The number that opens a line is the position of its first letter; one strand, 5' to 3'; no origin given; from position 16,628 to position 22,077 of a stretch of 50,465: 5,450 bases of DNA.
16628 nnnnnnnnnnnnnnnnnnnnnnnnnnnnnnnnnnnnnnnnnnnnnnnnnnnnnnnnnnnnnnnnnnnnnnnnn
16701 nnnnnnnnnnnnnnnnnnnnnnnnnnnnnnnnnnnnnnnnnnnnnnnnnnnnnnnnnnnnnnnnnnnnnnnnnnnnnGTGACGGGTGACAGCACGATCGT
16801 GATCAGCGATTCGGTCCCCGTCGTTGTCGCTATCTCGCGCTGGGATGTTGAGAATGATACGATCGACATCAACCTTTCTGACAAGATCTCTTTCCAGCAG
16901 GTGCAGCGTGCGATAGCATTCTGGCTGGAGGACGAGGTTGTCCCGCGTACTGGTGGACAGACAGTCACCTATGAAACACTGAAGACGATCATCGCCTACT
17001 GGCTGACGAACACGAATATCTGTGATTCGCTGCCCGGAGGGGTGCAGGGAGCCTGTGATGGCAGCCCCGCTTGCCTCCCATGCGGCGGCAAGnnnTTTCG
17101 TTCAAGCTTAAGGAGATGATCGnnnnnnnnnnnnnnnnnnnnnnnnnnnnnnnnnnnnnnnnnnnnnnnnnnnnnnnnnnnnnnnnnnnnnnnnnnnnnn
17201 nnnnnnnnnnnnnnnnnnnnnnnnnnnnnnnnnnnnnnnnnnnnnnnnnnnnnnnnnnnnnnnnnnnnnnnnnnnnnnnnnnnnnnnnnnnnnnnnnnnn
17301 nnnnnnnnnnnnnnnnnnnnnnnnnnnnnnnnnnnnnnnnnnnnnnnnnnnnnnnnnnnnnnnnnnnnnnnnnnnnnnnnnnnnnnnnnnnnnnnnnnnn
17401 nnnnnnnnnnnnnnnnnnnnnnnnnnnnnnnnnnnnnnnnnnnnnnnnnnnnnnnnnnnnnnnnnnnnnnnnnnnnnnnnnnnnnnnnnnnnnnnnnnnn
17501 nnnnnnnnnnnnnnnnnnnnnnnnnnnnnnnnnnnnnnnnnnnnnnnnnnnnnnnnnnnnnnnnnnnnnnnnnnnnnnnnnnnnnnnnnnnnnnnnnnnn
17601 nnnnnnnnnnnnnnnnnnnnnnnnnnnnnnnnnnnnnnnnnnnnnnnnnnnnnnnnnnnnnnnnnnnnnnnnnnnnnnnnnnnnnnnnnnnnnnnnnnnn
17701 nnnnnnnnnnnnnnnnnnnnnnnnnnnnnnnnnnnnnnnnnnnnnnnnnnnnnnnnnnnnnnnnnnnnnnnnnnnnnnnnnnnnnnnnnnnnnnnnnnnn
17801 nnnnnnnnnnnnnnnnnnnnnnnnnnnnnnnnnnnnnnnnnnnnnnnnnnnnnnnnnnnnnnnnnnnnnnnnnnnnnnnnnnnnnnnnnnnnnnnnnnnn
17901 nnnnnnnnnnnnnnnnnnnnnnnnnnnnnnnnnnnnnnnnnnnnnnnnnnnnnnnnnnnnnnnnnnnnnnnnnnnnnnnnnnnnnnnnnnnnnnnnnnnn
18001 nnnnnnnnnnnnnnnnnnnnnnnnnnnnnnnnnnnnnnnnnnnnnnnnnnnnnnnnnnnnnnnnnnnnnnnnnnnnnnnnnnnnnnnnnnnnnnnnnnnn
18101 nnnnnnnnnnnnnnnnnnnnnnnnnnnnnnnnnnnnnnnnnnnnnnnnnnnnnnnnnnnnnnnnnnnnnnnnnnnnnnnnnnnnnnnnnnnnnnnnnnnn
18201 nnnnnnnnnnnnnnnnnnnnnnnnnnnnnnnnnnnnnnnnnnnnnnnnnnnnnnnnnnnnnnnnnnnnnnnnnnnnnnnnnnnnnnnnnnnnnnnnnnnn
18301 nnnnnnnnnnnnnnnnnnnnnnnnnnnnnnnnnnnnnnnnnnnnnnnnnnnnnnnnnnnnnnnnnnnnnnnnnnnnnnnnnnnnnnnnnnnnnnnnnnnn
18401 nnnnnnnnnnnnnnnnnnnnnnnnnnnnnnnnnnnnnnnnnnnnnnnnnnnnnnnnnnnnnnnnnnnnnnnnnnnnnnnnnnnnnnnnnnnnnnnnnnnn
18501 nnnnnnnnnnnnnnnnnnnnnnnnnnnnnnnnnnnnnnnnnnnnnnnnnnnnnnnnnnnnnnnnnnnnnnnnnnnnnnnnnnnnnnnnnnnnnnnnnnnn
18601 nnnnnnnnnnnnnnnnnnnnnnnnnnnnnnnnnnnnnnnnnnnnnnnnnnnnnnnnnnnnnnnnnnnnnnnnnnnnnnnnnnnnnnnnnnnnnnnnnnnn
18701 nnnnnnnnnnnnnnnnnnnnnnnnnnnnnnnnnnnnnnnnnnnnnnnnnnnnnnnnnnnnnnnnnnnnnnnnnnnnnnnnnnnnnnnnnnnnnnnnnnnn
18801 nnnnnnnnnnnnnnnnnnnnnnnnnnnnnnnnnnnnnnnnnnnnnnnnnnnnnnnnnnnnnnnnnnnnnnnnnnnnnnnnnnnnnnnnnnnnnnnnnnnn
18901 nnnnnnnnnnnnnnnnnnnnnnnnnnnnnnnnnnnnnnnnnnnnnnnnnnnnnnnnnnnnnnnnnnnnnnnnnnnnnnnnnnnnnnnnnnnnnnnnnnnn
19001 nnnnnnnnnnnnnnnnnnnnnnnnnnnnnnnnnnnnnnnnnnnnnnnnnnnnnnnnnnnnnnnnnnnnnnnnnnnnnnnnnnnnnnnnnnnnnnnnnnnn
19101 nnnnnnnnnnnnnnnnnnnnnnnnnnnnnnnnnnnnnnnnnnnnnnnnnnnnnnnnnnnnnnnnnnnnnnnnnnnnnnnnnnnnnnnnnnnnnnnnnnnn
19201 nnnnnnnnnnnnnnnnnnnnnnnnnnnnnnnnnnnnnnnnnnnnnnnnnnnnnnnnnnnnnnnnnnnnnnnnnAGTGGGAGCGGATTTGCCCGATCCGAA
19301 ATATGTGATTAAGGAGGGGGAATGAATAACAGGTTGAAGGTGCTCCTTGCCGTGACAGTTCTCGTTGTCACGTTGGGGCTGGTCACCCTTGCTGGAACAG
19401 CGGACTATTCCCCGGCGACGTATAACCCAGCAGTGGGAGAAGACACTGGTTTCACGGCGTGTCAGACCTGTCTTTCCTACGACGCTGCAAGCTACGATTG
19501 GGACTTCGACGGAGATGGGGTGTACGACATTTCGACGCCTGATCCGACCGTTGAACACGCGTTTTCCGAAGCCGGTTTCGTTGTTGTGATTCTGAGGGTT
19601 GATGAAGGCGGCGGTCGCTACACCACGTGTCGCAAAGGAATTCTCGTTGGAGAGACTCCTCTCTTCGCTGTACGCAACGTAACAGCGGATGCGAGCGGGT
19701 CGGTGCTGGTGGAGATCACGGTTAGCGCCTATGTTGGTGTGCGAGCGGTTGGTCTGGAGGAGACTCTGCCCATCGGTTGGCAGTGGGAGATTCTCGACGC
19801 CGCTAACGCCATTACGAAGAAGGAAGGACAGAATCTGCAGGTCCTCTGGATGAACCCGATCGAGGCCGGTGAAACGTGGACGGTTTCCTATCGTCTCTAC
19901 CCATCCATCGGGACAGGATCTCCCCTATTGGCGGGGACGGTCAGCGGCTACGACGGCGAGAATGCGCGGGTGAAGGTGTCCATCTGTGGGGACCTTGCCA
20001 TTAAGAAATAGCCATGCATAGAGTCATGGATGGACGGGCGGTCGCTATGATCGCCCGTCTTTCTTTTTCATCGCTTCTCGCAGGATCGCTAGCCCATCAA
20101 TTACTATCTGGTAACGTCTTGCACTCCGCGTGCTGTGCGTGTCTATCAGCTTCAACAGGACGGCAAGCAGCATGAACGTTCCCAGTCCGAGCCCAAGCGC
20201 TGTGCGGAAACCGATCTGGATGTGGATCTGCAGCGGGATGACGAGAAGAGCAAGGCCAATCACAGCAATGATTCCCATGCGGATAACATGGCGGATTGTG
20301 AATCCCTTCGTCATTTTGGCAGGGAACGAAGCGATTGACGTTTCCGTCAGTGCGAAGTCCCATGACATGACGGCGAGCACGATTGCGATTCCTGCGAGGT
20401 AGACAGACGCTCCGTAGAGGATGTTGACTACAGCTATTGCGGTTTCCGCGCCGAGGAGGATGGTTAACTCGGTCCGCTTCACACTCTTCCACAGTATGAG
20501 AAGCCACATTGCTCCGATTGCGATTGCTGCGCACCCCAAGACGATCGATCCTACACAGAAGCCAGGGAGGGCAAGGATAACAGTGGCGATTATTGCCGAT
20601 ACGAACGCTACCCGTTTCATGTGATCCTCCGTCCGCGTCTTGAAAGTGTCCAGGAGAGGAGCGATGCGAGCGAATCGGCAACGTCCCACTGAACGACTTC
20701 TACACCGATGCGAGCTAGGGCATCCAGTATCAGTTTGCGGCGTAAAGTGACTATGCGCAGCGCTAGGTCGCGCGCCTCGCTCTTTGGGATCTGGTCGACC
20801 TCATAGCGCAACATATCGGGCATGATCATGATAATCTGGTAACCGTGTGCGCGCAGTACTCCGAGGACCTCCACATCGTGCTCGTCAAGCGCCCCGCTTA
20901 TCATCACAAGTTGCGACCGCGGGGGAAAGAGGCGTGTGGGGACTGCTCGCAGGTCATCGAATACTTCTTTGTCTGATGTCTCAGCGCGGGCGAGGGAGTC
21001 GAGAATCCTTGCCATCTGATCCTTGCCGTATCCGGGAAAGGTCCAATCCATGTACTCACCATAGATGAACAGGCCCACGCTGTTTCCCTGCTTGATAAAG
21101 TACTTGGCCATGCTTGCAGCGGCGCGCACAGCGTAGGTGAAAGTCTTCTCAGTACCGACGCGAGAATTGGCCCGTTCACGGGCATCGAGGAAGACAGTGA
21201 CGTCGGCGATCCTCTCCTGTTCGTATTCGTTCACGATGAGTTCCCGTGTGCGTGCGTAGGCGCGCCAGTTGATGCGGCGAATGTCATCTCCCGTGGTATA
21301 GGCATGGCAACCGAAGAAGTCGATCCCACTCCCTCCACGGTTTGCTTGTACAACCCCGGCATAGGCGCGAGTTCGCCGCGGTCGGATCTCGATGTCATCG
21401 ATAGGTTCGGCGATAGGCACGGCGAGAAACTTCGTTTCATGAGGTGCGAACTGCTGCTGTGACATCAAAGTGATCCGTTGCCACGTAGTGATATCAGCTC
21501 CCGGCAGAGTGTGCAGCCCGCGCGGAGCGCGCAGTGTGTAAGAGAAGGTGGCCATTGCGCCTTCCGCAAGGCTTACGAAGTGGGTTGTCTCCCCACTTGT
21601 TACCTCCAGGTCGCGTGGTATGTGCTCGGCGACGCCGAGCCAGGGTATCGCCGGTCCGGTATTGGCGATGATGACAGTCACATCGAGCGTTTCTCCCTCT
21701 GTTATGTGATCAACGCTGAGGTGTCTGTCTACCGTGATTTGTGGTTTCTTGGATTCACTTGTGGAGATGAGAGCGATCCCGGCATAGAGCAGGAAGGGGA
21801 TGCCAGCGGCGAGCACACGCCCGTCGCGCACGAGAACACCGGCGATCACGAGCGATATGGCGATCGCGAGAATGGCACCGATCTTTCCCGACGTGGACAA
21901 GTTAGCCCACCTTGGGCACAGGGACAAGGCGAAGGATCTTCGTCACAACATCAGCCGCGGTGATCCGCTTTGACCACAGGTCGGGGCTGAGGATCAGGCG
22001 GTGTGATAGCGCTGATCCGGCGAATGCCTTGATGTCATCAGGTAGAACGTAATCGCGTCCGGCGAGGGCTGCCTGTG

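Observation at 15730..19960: Unassigned two-part module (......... beta-domain + duplicated (F/Y)WL helix pair) present 4x/3x across three adjacent genes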

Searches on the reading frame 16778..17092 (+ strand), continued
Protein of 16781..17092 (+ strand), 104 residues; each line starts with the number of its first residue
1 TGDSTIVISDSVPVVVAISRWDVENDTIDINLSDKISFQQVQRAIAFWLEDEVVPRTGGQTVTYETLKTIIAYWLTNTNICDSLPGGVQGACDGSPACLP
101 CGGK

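Call 51: search_protein_families(library=pfam, proteins=[window:16805-17062:+], max_evalue=10)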
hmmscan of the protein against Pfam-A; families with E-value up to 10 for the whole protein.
seq(86 aa): 0 families

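Call 57: search_protein_families(library=ncbifam, proteins=[P0199, P0211, P0147, P0174, P0168, P0209, P0077, P0097, window:16805-17062:+], max_evalue=1)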
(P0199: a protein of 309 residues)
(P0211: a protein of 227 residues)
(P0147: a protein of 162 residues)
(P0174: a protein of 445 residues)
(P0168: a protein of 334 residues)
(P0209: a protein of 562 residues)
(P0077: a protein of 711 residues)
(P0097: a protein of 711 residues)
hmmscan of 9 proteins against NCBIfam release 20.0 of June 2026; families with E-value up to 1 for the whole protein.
P0199 (309 aa): 1 family
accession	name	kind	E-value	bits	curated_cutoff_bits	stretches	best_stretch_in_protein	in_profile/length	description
NF040755.1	AgaR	equivalog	0.14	11.2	260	0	197-228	17-48/256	transcriptional repressor AgaR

P0211 (227 aa): 1 family
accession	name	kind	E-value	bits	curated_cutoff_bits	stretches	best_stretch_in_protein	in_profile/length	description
NF052551.1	EnvBioLpgNMYCTU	equivalog_domain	0.0036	16.7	250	1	22-104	22-104/227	envelope biogenesis lipoprotein LpqN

P0147 (162 aa): 1 family
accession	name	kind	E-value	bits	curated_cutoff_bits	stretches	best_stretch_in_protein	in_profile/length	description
NF007424.1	PRK09967.1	equivalog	0.075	13.1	155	0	75-97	102-124/160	OmpA family protein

P0174 (445 aa): 6 families
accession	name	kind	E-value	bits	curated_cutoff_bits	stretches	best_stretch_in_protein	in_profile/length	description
TIGR03300.1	assembly_YfgL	equivalog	1.2e-12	47.2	285.2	1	8-161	74-215/377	outer membrane protein assembly factor BamB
TIGR03075.1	PQQ_enz_alc_DH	subfamily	1.4e-11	43.7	480.05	2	29-163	59-198/530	PQQ-dependent dehydrogenase, methanol/ethanol family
NF008351.0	PRK11138.1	equivalog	1e-09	37.4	423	1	8-189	129-310/394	outer membrane protein assembly factor BamB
NF053615.1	SerThrKinAfsKStmc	equivalog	4.1e-09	35.6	1300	1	35-189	660-800/809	protein serine/threonine kinase AfsK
NF041516.1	PA2928_fam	subfamily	6.1e-07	29.1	70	2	93-160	65-125/376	PA2928 family protein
NF040673.1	PLuB_PQQ_rpt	exception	0.0048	15.9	250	1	11-70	311-369/395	PLuB system PQQ-binding repeat protein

P0168 (334 aa): 1 family
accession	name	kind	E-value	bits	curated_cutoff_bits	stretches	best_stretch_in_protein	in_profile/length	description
NF041740.1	choice_anch_T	equivalog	0.14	11.2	70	1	153-258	17-119/259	choice-of-anchor T family protein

P0209 (562 aa): 3 families
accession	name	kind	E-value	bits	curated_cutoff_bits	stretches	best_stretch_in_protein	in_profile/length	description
NF033765.2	gliding_CglD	equivalog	1.3e-15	56.3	400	2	289-374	201-301/1124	adventurous gliding motility lipoprotein CglD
NF047639.1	throspo3_MtsD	equivalog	3.9e-12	45.1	800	2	243-318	452-532/651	cell-cell cohesion protein MtsD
TIGR03331.1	SAM_DCase_Eco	equivalog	0.0061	15.9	255.8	1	166-234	56-121/259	adenosylmethionine decarboxylase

P0077 (711 aa): 2 families
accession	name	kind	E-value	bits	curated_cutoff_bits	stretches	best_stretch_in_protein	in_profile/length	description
TIGR00864.1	PCC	subfamily_domain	0.0018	14.7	1861.4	1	222-310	2020-2105/2700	polycystin cation channel protein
NF012211.1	tand_rpt_95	domain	0.33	10.9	90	0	249-300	40-92/98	tandem-95 repeat protein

P0097 (711 aa): 9 families
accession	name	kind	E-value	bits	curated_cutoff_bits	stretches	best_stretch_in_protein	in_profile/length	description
NF047508.1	VWA_BatA_Lepto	exception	1.5e-17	63.6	380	1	102-235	128-269/315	VWA domain-containing protein BatA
TIGR00864.1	PCC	subfamily_domain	1.3e-08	31.8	1861.4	1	375-519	1255-1398/2700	polycystin cation channel protein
NF058578.1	CPR_pilus_PamR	equivalog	8.3e-08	31.4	300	2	377-417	186-234/297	pilus system RbmA-like protein PamR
TIGR02442.1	Cob-chelat-sub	hypoth_equivalog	1.3e-07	30.4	779.45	1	65-183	466-595/641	putative cobaltochelatase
NF010238.0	PRK13685.1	subfamily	1.1e-05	24.6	432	1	104-150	137-183/335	hypothetical protein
NF038112.1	myxo_dep_M36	subfamily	3.4e-05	21.2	1500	1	332-511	1280-1467/1604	myxosortase-dependent M36 family metallopeptidase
TIGR03436.1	acidobact_VWFA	subfamily_domain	5.4e-05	22.8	81.25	1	65-157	60-172/324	VWA domain-containing protein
NF012211.1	tand_rpt_95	domain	0.0088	16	90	0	486-512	59-85/98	tandem-95 repeat protein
NF033932.1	LapB_rpt_80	domain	0.014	15.6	45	0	397-427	1-33/83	LapB repeat-containing protein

seq(86 aa): 0 families

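Call 60: fold_search(model_id=the predicted structure, library=viral)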
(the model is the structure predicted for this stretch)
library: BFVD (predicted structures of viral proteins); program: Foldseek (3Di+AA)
matches with E <= 10: 16; with E <= 0.001: 0
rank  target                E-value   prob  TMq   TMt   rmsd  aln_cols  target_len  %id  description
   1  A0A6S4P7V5            4.2e+00  0.01  0.15  0.03  13.4        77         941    9  Chromosome segregation ATPase-like protein [uncultured phage_MedDCM-OCT-S37-C6]
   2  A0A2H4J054            5.1e+00  0.08  0.30  0.44   6.6        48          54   12  Uncharacterized protein [uncultured Caudovirales phage]
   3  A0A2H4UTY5            5.1e+00  0.01  0.19  0.12  13.9       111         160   14  Uncharacterized protein [Bodo saltans virus]
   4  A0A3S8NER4            6.7e+00  0.07  0.29  0.26   4.5        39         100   15  Uncharacterized protein [Sulfolobales Beppu filamentous phage 1]
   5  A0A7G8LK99            7.6e+00  0.04  0.26  0.06   5.9        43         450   16  (no name in the UniProt tables at hand)
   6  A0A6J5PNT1            7.6e+00  0.03  0.25  0.19  10.5        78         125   15  Uncharacterized protein [uncultured Caudovirales phage]
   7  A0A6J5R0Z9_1          7.6e+00  0.02  0.19  0.02  10.5        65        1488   11  NAT_SF domain containing protein [uncultured Caudovirales phage]
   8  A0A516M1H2            8.1e+00  0.02  0.23  0.08   7.3        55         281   14  (no name in the UniProt tables at hand)
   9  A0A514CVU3            8.7e+00  0.07  0.39  0.43  10.1        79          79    9  Uncharacterized protein [Achromobacter phage vB_AxyP_19-32_Axy21]
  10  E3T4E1                8.7e+00  0.01  0.18  0.08   8.2        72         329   15  Uncharacterized protein [Cafeteria roenbergensis virus (strain BV-PW1)]
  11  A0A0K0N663            9.3e+00  0.02  0.26  0.25   8.1        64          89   14  Uncharacterized protein [Tsukamurella phage TIN4]
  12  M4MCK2                9.3e+00  0.01  0.19  0.17   9.8        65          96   17  (no name in the UniProt tables at hand)
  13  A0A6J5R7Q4            9.9e+00  0.02  0.25  0.21   9.7        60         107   20  Uncharacterized protein [uncultured Caudovirales phage]
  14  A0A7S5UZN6            9.9e+00  0.02  0.20  0.24   6.5        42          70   17  (no name in the UniProt tables at hand)
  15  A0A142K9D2            9.9e+00  0.01  0.19  0.18  13.2        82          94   13  Uncharacterized protein [Gordonia phage Yvonnetastic]
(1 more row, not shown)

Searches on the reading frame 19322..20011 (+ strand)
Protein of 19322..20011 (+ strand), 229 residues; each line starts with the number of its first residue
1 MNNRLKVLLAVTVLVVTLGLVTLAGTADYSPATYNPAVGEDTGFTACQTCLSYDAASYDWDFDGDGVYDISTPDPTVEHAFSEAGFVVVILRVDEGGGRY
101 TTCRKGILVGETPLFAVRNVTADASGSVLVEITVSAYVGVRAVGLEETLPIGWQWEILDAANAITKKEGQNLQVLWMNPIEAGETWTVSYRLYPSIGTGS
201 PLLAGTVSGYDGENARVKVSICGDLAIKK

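Call 3: search_protein_families(library=pfam, proteins=[window:19322-20011:+], max_evalue=1)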
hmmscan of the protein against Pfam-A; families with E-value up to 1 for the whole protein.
window:19322-20011:+ (229 aa): 3 families
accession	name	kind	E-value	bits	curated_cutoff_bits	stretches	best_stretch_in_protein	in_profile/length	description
PF18911.6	PKD_4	-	0.00013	22.4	27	1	37-101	15-76/85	PKD domain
PF00801.26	PKD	-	0.00015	22.1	23.5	1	39-99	14-71/80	PKD domain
PF11297.13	DUF3098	-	0.15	12.1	25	1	7-38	8-39/67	Protein of unknown function (DUF3098)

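Call 4: search_protein_families(library=ncbifam, proteins=[window:19322-20011:+], max_evalue=1)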
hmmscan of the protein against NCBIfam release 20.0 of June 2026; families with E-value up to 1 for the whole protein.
window:19322-20011:+ (229 aa): 0 families

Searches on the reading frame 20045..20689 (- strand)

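Call 3: search_protein_families(library=pfam, proteins=[window:20045-20689:-], max_evalue=1)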
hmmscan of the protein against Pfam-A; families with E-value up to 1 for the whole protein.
window:20045-20689:- (214 aa): 1 family
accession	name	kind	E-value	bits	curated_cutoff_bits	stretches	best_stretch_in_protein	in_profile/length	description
PF17240.7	DUF5313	-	0.88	10.5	27.4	0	127-160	31-65/123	Family of unknown function (DUF5313)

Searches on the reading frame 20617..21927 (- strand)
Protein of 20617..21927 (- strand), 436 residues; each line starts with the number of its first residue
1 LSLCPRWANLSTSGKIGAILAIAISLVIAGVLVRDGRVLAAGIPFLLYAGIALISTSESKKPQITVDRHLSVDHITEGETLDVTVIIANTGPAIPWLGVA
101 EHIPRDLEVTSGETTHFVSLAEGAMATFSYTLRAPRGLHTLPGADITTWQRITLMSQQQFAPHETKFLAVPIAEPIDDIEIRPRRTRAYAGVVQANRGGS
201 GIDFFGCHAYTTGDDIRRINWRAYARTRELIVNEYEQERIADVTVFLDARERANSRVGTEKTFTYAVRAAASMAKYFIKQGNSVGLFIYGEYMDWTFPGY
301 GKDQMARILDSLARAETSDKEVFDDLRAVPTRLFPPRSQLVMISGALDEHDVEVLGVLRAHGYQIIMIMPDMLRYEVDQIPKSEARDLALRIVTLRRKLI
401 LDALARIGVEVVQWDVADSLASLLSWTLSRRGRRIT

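Call 3: search_protein_families(library=pfam, proteins=[window:20617-21927:-], max_evalue=1)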
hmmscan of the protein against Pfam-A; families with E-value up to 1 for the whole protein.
window:20617-21927:- (436 aa): 2 families
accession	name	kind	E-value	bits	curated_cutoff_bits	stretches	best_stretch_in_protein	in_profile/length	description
PF01882.25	DUF58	-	1.2e-17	64.3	23.4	1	209-360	4-156/216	Protein of unknown function DUF58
PF13584.12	BatD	-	0.013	16.5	24.1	1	72-150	5-79/92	BatD DUF11 like domain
